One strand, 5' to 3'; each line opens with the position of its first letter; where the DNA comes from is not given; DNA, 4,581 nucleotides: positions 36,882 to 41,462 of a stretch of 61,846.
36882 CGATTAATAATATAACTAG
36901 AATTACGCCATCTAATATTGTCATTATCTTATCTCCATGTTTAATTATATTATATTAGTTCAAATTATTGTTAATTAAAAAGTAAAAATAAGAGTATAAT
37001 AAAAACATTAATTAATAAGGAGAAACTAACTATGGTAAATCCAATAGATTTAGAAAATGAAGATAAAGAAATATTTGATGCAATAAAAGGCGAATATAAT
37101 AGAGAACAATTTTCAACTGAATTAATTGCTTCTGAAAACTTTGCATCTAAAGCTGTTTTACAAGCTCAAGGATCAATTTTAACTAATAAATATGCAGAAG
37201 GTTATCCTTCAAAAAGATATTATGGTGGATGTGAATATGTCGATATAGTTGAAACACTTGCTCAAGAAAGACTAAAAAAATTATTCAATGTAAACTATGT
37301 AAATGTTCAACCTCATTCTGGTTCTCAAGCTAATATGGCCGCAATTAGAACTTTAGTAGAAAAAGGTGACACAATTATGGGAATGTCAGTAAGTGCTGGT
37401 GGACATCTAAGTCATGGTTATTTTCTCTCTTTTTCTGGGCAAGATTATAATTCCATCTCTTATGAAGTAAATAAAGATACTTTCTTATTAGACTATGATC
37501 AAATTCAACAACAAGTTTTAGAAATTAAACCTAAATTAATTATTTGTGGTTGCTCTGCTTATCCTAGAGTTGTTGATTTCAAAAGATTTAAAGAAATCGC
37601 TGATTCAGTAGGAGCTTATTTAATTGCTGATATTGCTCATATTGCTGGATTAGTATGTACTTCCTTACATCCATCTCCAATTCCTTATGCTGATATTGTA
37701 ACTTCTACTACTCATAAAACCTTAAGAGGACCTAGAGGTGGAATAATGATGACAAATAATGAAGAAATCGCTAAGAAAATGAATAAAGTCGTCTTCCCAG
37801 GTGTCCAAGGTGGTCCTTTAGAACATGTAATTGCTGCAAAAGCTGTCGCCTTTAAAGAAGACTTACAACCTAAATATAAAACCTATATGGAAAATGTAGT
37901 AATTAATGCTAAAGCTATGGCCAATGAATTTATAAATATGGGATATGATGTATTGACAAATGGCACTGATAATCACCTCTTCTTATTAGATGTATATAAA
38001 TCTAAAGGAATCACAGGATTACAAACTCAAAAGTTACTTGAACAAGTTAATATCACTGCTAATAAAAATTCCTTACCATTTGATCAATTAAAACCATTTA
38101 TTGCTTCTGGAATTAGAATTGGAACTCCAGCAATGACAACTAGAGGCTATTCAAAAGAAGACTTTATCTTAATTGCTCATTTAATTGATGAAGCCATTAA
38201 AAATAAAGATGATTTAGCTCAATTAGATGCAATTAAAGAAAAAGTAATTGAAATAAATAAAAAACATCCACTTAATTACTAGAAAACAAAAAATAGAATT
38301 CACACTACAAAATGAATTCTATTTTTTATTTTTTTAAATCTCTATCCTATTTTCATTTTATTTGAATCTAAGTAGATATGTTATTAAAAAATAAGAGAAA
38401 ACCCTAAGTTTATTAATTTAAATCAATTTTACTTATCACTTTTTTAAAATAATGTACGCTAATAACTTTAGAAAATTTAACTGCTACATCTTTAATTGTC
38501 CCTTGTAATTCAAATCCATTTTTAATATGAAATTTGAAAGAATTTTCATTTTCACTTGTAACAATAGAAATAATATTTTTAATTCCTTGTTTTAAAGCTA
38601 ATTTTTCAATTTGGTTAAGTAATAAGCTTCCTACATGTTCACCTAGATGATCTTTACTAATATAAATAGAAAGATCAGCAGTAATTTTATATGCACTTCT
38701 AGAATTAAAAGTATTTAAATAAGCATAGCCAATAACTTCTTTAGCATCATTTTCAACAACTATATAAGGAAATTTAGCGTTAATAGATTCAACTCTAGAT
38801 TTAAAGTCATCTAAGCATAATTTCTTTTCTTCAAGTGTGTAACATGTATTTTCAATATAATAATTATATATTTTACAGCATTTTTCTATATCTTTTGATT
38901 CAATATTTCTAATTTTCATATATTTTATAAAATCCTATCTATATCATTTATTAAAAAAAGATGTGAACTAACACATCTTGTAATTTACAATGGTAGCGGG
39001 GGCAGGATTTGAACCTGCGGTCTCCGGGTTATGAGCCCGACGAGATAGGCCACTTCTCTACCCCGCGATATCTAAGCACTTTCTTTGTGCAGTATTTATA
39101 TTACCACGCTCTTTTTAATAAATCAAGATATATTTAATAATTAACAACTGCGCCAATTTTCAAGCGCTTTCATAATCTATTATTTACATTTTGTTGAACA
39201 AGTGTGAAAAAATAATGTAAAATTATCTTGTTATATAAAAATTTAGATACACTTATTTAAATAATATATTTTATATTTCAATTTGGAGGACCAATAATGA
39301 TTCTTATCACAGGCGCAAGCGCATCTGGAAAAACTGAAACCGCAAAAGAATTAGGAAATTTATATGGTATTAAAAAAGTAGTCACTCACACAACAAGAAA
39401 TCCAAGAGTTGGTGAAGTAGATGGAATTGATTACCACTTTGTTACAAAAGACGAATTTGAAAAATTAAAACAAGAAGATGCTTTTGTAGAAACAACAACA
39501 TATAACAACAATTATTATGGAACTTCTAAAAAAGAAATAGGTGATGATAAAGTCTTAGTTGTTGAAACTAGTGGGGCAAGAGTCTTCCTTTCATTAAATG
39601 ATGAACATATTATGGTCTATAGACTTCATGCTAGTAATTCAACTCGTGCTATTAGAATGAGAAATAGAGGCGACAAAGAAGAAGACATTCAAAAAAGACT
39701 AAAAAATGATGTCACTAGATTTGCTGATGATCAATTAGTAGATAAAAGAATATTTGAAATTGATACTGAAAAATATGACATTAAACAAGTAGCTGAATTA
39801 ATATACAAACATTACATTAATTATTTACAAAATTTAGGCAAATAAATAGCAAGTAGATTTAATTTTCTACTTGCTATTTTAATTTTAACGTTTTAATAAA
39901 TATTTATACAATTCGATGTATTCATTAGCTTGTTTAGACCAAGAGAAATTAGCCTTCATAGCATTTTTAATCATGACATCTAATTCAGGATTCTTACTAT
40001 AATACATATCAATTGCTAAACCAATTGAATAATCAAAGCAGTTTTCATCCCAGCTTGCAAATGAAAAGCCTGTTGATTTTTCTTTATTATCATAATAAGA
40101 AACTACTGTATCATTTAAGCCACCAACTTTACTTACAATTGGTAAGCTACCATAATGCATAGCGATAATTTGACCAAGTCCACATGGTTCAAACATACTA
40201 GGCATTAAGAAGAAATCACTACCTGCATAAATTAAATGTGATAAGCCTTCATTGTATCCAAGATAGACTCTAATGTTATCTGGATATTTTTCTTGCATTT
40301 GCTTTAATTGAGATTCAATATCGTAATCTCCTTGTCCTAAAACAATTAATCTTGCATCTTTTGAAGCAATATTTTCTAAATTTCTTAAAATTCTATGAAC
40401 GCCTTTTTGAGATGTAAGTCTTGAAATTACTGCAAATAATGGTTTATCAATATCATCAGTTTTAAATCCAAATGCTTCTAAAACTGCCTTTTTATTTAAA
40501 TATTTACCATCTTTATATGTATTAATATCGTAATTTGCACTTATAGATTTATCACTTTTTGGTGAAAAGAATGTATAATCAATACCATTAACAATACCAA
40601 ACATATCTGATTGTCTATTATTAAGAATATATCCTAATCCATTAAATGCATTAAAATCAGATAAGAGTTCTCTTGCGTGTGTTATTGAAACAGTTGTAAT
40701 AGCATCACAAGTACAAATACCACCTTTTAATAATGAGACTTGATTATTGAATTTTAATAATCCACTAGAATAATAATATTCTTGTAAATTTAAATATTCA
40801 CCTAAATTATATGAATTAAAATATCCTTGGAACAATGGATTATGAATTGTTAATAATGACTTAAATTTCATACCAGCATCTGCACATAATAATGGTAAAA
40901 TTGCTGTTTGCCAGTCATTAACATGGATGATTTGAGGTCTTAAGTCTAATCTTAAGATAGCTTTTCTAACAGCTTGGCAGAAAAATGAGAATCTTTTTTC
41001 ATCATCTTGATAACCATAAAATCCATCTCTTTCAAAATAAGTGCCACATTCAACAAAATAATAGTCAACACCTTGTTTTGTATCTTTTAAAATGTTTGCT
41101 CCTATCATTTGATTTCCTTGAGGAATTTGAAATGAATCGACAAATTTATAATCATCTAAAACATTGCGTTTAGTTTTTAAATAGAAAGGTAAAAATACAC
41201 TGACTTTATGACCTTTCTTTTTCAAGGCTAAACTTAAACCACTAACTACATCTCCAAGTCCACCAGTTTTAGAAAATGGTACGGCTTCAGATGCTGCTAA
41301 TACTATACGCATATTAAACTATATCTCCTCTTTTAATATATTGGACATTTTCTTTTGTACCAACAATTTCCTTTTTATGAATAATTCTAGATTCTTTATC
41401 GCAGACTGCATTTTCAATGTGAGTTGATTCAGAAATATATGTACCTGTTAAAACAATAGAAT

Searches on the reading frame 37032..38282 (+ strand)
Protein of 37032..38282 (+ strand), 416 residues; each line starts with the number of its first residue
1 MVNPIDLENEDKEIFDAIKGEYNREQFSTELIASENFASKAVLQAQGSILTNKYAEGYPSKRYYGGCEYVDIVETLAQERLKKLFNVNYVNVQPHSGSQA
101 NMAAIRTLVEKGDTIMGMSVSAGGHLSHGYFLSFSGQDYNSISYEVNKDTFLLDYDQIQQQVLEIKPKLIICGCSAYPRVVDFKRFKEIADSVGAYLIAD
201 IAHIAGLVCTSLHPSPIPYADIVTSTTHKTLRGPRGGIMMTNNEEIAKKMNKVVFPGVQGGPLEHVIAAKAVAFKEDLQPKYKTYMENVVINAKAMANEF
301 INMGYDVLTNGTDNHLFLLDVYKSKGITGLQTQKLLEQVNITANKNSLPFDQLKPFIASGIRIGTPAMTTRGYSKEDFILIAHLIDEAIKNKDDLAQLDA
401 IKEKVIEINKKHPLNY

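Call 71: search_protein_families(library=pfam, proteins=[window:37032-38282:+], max_evalue=0.00001)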
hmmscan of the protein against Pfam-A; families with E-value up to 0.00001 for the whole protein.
window:37032-38282:+ (416 aa): 2 families
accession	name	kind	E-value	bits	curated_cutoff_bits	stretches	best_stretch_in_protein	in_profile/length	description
PF00464.25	SHMT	-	8e-161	535.5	27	1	7-385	1-399/399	Serine hydroxymethyltransferase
PF01041.23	DegT_DnrJ_EryC1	-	1.7e-06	27.9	19.8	1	139-259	86-204/360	DegT/DnrJ/EryC1/StrS aminotransferase family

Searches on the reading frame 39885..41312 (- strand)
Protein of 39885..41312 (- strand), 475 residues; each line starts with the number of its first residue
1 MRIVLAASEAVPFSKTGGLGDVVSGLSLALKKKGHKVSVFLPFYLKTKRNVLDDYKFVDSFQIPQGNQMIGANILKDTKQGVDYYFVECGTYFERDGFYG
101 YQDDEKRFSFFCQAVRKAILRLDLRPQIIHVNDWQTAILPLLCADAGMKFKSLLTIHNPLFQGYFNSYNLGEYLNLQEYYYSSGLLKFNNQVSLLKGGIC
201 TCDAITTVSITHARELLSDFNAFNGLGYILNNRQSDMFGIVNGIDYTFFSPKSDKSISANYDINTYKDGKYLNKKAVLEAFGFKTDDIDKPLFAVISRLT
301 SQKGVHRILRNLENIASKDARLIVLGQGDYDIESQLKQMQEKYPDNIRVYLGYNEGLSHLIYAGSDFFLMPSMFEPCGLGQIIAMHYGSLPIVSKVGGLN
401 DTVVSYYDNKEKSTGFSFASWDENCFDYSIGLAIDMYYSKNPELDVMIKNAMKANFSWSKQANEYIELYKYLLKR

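Call 71: search_protein_families(library=pfam, proteins=[window:39885-41312:-], max_evalue=0.00001)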
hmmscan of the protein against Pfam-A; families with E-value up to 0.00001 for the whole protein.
window:39885-41312:- (475 aa): 4 families
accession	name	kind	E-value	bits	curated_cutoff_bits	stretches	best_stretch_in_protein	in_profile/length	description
PF08323.17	Glyco_transf_5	-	3e-63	214.2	22.7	1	2-231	1-238/239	Starch synthase catalytic domain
PF00534.26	Glycos_transf_1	-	1.2e-14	54.6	26.4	1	289-420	14-142/172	Glycosyl transferases group 1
PF13692.12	Glyco_trans_1_4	-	1e-11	45.7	27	1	291-404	2-116/142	Glycosyl transferases group 1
PF13439.12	Glyco_transf_4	-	3.6e-09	37.3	28.5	1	17-220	2-152/170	Glycosyltransferase Family 4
